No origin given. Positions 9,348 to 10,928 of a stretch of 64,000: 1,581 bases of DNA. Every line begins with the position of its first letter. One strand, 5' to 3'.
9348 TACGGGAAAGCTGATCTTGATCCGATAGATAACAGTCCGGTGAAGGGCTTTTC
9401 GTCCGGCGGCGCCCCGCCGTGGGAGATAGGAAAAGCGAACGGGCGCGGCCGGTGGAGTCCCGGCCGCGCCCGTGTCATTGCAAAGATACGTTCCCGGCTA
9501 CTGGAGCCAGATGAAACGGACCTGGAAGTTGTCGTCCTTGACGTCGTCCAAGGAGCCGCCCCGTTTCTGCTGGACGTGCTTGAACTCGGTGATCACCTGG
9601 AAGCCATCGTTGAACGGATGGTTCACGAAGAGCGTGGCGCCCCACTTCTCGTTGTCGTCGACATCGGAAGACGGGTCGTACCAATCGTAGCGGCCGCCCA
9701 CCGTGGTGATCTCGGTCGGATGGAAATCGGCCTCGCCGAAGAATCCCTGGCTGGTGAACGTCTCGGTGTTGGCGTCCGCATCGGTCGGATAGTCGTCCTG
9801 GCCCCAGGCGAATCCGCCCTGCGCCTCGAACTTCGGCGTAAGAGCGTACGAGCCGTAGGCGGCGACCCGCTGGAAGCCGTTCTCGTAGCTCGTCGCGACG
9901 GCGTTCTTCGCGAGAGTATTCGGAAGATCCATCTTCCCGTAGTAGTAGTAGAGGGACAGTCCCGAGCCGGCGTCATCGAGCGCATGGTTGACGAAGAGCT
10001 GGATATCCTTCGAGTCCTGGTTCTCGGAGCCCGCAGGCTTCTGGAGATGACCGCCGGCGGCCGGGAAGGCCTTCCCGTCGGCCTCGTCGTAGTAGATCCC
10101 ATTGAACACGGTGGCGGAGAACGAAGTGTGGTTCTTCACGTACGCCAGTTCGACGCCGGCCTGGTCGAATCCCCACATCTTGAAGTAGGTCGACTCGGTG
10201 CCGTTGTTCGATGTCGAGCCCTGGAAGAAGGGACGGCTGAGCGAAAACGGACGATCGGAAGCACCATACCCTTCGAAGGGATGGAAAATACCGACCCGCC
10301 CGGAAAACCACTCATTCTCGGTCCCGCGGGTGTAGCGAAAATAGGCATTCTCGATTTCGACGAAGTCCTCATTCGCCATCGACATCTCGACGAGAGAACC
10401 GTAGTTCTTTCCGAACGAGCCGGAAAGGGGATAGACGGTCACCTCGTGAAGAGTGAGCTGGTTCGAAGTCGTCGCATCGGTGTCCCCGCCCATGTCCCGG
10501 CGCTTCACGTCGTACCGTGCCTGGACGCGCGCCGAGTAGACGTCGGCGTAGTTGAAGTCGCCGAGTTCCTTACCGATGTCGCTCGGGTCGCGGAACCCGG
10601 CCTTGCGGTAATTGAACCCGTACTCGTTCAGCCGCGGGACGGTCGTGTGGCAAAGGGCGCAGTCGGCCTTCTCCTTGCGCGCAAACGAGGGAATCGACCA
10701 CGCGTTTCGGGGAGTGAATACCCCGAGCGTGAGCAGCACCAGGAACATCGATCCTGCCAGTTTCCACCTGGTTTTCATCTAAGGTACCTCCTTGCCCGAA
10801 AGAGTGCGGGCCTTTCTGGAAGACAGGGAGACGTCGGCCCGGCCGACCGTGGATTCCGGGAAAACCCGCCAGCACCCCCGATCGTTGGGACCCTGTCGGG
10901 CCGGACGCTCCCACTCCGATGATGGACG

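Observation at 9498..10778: Cyc2-like fused monoheme cytochrome-porin, a candidate outer-membrane electron conduit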

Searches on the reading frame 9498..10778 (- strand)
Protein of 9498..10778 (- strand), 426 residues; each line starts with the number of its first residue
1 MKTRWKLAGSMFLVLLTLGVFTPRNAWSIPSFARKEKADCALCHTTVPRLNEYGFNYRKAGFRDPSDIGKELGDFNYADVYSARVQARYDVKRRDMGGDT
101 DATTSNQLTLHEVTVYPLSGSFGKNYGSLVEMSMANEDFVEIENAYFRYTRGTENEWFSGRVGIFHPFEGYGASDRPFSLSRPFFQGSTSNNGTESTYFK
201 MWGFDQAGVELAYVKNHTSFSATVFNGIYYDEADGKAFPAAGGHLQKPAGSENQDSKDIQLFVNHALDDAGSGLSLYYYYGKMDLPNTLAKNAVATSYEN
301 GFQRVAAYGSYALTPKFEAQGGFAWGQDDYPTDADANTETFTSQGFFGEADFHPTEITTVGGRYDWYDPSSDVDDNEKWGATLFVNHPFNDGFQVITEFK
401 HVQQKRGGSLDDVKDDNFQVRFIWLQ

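Call 3: search_protein_families(library=pfam, proteins=[window:9498-10778:-], max_evalue=10)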
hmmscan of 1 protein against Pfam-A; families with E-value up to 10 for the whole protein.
window:9498-10778:- (426 aa): 0 families

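Call 4: search_protein_families(library=ncbifam, proteins=[window:9498-10778:-], max_evalue=10)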
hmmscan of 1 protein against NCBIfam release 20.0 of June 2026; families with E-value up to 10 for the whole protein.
window:9498-10778:- (426 aa): 0 families

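Call 5: search_solved_structures(query=window:9498-10778:-, max_evalue=10)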
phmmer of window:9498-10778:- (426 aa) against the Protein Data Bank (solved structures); distinct sequences matched with E-value up to 10: 0.

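Call 6: find_homologous_proteins(query=window:9498-10778:-, max_evalue=0.001)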
Query window:9498-10778:- (426 aa): 194 proteins with E <= 0.001 among 3130 candidates; the best 120 are listed.
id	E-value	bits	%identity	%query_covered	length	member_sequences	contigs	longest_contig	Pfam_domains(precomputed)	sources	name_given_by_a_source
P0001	7.0e-295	996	100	100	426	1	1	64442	-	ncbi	-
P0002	6.1e-201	686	69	100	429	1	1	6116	-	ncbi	-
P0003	8.7e-187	640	66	98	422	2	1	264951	-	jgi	-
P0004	2.4e-182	625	65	100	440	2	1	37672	-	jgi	-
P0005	1.1e-175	603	60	100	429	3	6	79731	-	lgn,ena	-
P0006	1.2e-175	603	63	95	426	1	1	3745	-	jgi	-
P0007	4.2e-158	545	57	100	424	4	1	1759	-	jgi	-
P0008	3.1e-151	523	57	100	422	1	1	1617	-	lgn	-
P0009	3.9e-146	506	57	97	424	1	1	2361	-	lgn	-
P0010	9.3e-146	505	57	97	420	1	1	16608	-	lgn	-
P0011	1.3e-144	501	53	99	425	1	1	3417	-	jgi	jgi:hypothetical protein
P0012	9.1e-144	498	57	95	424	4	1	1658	-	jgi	-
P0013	1.3e-143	498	54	100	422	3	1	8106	-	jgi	jgi:hypothetical protein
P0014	4.0e-142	493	58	94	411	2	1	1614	-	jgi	-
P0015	1.1e-141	491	55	94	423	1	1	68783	-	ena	-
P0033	5.0e-120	420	51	93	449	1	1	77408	-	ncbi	-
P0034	1.5e-119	418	50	99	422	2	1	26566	-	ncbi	-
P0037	1.6e-113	398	47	98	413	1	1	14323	-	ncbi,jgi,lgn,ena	-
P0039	5.6e-113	397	47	100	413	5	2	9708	-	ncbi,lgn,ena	-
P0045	1.7e-111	392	48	97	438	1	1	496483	-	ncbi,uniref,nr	ncbi:hypothetical protein [Geothrix mesophila]|uniref:hypothetical protein n=1 Tax=Geothrix mesophil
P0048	1.8e-109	385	47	100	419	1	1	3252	-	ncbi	-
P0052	9.9e-108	379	47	95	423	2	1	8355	-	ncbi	-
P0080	3.9e-98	348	44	100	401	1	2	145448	-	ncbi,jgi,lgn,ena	-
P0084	1.0e-97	346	44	98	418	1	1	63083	PF07396.18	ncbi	-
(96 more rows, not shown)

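Call 13: find_encoding_contigs(protein=P0001, flank=10000, max_places=3)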
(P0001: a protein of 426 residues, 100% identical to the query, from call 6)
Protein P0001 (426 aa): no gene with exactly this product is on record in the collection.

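Call 17: predict_structure(alignment_id=A1)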
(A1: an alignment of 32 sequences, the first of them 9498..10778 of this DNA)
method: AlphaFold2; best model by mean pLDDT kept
length: 426 residues; sequences in the alignment: 32
mean_pLDDT: 88.2   pTM: 0.84
mean pLDDT of the five models: 88.2, 86.1, 86.0, 86.0, 85.0
residues with pLDDT >= 90: 264; 70-90: 129; 50-70: 25; < 50: 8
segments of 3 or more residues with pLDDT < 50: 21-27
pLDDT, mean of each block of 10 residues (from residue 1): 76 72 49 71 81 90 92 79 92 87 94 90 92 82 92 97 87 73 94 88 92 96 96 91 89 94 94 94 89 72 96 91 96 86 97 91 97 93 93 92 91 96 91
secondary structure, 60 per line:
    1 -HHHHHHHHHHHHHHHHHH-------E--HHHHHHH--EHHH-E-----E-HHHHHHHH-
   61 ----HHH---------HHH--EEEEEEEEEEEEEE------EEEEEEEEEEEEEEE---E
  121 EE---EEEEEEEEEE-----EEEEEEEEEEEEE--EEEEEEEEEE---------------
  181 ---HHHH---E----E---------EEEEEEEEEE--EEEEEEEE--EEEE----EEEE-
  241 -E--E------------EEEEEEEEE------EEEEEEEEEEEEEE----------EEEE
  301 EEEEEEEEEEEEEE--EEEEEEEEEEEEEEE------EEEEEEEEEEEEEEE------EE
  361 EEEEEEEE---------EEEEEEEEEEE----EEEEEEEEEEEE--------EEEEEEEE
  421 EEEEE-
elements in order: H2-19 H30-36 H52-59 E82-95 E102-116 E120-122 E126-135 E141-153 E156-165 H184-187 E206-215 E218-225 E228-231 E236-239 E258-266 E273-286 E297-314 E317-331 E338-352 E359-368 E378-388 E393-404 E413-425

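Call 20: fold_search(model_id=the predicted structure, library=pdb)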
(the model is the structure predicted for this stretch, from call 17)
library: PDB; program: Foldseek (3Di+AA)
matches with E <= 10: 838; with E <= 0.001: 234
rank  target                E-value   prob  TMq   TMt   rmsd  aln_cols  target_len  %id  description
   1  7de8                  1.1e-11  1.00  0.56  0.68   6.7       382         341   10  Crystal Structure of outer membrane protein PorB with G103K mutations from Neisseria meningitidis W135 (released 2021-03-31)
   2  2por                  1.3e-11  1.00  0.43  0.57   7.5       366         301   15  STRUCTURE OF PORIN REFINED AT 1.8 ANGSTROMS RESOLUTION (released 1993-07-15)
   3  6ehd                  1.5e-11  1.00  0.47  0.59   7.0       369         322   14  OmpT (in-vitro folded), an outer membrane protein of Vibrio cholerae (released 2018-04-25)
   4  4aui_A                4.1e-11  1.00  0.53  0.71   5.8       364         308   11  STRUCTURE AND FUNCTION OF THE PORB PORIN FROM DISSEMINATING N. GONORRHOEAE (released 2012-10-10)
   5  5oyk                  4.3e-11  1.00  0.47  0.59   7.3       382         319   12  Outer-membrane expressed OmpT of Vibrio cholerae (released 2018-04-25)
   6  6ehe                  4.6e-11  1.00  0.45  0.60   6.9       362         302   14  OmpTdeltaL8 (loop L8 deletion mutant of OmpT), an outer membrane protein of Vibrio cholerae (released 2018-04-25)
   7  3a2s_X                4.8e-11  1.00  0.56  0.69   6.4       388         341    9  Crystal Structure of outer membrane protein PorB from Neisseria meningitidis in complex with sucrose (released 2010-04-07)
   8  4rjx                  4.8e-11  1.00  0.52  0.52   8.0       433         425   13  Crystal structure of the OprO mutant protein F62Y/D114Y (released 2015-10-21)
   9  4rjw                  6.4e-11  1.00  0.52  0.52   8.0       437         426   13  Crystal structure of Pseudomonas aeruginosa OprO (released 2015-10-21)
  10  8jto                  7.2e-11  1.00  0.46  0.55   7.2       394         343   10  Outer membrane porin of Burkholderia pseudomallei (BpsOmp38) in complex with ceftazidime (released 2024-06-26)
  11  6ehf                  9.0e-11  1.00  0.45  0.57   8.1       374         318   12  OmpT (in-vitro folded), an outer membrane protein Vibrio cholerae (trimer form) (released 2018-04-25)
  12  8bys_A                1.1e-10  1.00  0.45  0.57   6.8       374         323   11  Outer membrane attachment porin OmpM1 from Veillonella parvula, native (released 2023-11-08)
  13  3wi5                  1.9e-10  1.00  0.53  0.70   6.3       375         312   11  Crystal structure of the Loop 7 mutant PorB from Neisseria meningitidis serogroup B (released 2014-01-01)
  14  6eus_A                2.0e-10  1.00  0.52  0.62   7.5       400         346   10  Crystal structure of the outer membrane channel DcaP of Acinetobacter baumannii (released 2018-11-14)
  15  8bym_A                2.5e-10  1.00  0.44  0.55   7.4       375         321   11  Outer membrane attachment porin OmpM1 from Veillonella parvula (released 2023-11-08)
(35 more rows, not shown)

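Call 22: list_cluster_members(proteins=[P0001, P0002, P0033, P0034, P0037, P0039, P0048, P0052, P0080, P0084])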
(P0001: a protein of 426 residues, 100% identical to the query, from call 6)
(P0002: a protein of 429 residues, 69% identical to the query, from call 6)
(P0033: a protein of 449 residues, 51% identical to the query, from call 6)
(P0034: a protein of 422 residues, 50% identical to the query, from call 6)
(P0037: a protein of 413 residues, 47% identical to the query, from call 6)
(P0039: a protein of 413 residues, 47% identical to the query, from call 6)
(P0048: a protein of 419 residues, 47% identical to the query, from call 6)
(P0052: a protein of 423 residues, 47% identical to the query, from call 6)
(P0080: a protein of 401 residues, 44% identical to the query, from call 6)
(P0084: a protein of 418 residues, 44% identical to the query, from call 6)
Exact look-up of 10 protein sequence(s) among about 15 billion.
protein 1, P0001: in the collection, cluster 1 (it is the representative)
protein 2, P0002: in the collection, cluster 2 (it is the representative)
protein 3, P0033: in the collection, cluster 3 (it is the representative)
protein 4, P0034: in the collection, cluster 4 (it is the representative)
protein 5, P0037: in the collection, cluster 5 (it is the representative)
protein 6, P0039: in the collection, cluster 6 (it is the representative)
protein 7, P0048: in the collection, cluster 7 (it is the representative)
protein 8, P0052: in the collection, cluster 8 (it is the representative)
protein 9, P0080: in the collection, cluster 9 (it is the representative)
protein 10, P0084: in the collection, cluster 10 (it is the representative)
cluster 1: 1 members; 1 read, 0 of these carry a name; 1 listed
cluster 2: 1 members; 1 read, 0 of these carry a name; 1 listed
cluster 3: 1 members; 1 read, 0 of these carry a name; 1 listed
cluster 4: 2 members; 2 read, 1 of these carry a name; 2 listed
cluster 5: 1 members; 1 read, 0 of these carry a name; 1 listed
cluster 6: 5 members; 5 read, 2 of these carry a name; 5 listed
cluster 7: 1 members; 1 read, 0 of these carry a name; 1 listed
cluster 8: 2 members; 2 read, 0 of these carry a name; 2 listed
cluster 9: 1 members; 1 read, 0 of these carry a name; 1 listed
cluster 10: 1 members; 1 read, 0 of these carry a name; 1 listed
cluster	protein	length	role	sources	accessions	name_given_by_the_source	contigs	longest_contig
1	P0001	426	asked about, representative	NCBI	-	-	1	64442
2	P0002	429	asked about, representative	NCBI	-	-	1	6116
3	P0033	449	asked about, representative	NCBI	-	-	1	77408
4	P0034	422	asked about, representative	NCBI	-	-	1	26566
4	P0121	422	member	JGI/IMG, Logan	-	hypothetical protein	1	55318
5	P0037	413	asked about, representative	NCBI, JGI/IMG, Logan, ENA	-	-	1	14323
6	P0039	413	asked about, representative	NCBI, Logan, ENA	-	-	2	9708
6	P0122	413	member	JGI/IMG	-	hypothetical protein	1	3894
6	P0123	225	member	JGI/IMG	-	hypothetical protein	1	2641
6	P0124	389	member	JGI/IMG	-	-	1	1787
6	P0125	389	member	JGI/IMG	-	-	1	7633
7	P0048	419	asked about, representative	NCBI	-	-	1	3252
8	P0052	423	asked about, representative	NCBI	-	-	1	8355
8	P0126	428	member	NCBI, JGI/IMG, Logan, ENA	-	-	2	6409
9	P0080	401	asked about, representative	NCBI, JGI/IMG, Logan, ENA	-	-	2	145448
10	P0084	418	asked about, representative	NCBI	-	-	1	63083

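Call 23: find_related_loci(query=A1, collection=genome_contigs, flank=10000)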
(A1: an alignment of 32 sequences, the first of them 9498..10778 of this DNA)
Query A1 (426 aa) in genome_contigs; peptide patterns used: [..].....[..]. (x = any residue, [..] = any of these).
100 stretches matched a pattern; 34 encode a relative of the query (tblastn E <= 1e-3); 34 distinct loci.
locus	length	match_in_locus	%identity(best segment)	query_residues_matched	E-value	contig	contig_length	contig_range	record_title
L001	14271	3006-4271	57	1-425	1e-161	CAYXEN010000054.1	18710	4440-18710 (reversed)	MAG TPA_asm: uncultured bacterium isolate binchicken_co172_248 genome assembly, contig: NODE_2377_length_18710_cov_11.24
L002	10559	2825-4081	53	2-425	2e-144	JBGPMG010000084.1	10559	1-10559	MAG: Candidatus Eisenbacteria bacterium isolate OBJ_0618_7090110_243 k141_11750307_length_10559_cov_12.8157, whole genom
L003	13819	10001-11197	51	28-425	2e-125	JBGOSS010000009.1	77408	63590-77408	MAG: Gemmatimonadota bacterium isolate OBJ_0618_7090110_181 k141_10421814_length_77408_cov_18.3389, whole genome shotgun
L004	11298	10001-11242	47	1-426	1e-119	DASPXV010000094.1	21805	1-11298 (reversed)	MAG TPA_asm: Vicinamibacterales bacterium isolate SMAG_U11576 k141_1269541, whole genome shotgun sequence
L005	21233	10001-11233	46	6-425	4e-110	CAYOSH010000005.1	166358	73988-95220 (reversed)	MAG TPA_asm: uncultured Eubacteriales bacterium isolate SRP185410_co2_348 genome assembly, contig: NODE_37_length_166358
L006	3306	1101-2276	46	25-426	3e-111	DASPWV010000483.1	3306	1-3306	MAG TPA_asm: Vicinamibacterales bacterium isolate SMAG_U11550 k141_413499, whole genome shotgun sequence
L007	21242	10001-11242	45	7-425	1e-106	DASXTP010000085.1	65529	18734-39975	MAG TPA_asm: Candidatus Eisenbacteria bacterium isolate SMAG_U4695 k141_936918, whole genome shotgun sequence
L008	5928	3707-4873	45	28-426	2e-106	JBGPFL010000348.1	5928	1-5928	MAG: Blastocatellia bacterium isolate OBJ_0618_7090110_68 k141_11938229_length_5928_cov_15.4044, whole genome shotgun se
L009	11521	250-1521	44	1-425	4e-107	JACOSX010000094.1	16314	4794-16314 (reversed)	MAG: Ignavibacteria bacterium isolate NC_groundwater_29_Pr7_B-0.1um_49_11 FFV18_Bp1_scaffold_418062, whole genome shotgu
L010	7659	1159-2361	45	11-425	3e-105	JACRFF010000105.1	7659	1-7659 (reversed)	MAG: Ignavibacteriales bacterium isolate NC_groundwater_1718_Pr3_B-0.1um_52_8 SR-2_scaffold_141_950243, whole genome sho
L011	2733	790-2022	42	1-425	7e-102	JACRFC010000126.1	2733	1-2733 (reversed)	MAG: Ignavibacteriales bacterium isolate NC_groundwater_1715_Pr3_B-0.1um_35_24 SR-2_scaffold_141_1385498, whole genome s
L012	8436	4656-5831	44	13-425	1e-98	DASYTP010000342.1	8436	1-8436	MAG TPA_asm: Bacteroidota bacterium isolate SMAG_U4570 k141_1668851, whole genome shotgun sequence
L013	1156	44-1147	46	1-387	2e-106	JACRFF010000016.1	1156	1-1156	MAG: Ignavibacteriales bacterium isolate NC_groundwater_1718_Pr3_B-0.1um_52_8 SR-2_scaffold_141_4637, whole genome shotg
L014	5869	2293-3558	42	1-426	6e-95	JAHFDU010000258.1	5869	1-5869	MAG: Myxococcales bacterium isolate nzgw252 NODE_7720_length_5870_cov_2.833014, whole genome shotgun sequence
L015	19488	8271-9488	42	26-425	2e-94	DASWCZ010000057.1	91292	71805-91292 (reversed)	MAG TPA_asm: Thermoanaerobaculia bacterium isolate SMAG_U2722 k141_965438, whole genome shotgun sequence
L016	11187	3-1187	42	28-425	1e-92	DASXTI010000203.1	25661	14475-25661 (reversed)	MAG TPA_asm: Thermoanaerobaculia bacterium isolate SMAG_U4688 k141_1244982, whole genome shotgun sequence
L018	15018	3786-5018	40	8-426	5e-91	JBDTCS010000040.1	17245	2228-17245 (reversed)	MAG: Candidatus Kapaibacterium sp. isolate cluster2_bin.161 k127_1583955, whole genome shotgun sequence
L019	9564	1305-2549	40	8-424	1e-89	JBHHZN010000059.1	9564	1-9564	MAG: Acidobacteriota bacterium isolate Maj_1_bin.22 NODE_3540_length_9564_cov_5.533074, whole genome shotgun sequence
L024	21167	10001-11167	39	27-425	3e-83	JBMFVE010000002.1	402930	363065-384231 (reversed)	MAG: Candidatus Kryptoniota bacterium isolate KM4348-21 NODE_2_length_402930_cov_8.675117, whole genome shotgun sequence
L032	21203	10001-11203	37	1-410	7e-74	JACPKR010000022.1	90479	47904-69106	MAG: Deltaproteobacteria bacterium isolate NC_groundwater_500_Ag_S-0.1um_48_30 S35_SO-1_scaffold_14233, whole genome sho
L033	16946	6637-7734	37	14-383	8e-59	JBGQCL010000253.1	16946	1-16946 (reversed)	MAG: Kofleriaceae bacterium isolate OBJ2_061818_110_40 k141_1896664_length_16946_cov_14.0000, whole genome shotgun seque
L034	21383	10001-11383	39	6-426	5e-83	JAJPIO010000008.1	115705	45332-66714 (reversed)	MAG: Bacteroidetes bacterium isolate Centralia_MAG_334 k107_9403551, whole genome shotgun sequence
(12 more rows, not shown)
